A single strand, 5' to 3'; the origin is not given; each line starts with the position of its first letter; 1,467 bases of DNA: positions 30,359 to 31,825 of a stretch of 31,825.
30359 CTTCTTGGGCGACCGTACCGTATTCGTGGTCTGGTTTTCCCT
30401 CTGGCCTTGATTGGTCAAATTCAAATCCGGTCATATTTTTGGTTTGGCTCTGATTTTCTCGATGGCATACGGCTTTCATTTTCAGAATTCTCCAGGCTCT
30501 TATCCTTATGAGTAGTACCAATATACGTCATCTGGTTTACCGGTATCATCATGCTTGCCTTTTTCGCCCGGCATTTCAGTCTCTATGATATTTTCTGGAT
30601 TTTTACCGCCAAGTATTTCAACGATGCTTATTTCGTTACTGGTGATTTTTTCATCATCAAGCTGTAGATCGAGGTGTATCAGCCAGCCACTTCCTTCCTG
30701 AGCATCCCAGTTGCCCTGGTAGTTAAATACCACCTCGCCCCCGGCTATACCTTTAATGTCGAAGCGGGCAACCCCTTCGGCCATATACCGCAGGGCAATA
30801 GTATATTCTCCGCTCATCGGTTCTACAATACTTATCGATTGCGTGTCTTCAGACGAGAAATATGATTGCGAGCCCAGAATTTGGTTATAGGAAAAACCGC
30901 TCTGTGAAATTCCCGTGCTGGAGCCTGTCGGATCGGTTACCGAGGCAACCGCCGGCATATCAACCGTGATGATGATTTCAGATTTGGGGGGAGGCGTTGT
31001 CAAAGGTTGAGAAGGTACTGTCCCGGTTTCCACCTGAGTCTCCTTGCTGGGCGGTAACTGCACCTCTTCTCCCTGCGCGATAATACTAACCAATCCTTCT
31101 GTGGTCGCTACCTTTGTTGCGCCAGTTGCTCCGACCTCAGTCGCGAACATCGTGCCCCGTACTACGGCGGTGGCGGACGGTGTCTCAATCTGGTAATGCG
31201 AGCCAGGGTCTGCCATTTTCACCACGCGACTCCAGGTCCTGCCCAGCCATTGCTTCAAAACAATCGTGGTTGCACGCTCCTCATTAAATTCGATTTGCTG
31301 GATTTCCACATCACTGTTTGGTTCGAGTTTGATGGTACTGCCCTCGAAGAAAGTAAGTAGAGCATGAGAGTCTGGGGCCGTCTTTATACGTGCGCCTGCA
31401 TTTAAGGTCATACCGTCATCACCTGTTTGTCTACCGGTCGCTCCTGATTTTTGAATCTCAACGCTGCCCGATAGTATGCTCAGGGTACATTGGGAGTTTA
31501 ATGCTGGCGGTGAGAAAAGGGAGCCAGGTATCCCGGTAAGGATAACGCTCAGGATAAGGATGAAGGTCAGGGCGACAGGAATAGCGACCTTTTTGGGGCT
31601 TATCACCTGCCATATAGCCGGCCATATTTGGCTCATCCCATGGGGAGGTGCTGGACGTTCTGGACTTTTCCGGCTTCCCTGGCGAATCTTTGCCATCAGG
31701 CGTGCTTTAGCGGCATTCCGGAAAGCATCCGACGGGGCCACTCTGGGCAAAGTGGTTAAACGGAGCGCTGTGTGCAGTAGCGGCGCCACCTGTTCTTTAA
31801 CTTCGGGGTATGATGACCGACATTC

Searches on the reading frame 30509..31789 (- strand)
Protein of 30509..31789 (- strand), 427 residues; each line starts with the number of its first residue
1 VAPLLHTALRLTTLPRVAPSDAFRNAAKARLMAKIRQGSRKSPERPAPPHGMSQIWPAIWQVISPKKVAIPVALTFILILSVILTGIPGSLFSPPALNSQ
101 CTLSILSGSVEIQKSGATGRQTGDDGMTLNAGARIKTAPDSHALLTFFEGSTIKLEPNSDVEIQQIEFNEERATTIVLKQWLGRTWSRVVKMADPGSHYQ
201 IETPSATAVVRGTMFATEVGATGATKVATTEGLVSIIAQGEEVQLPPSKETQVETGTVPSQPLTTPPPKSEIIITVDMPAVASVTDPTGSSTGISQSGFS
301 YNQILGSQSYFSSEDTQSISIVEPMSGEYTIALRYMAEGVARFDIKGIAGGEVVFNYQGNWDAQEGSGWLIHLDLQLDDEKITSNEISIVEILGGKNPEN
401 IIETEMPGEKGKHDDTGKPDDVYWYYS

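Call 44: search_protein_families(library=pfam, proteins=[window:30509-31789:-], max_evalue=0.001)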
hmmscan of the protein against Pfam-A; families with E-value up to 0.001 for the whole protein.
window:30509-31789:- (427 aa): 1 family
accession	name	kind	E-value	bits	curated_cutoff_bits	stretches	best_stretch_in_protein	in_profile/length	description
PF04773.18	FecR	-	1.3e-10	42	24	1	134-234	2-96/97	FecR protein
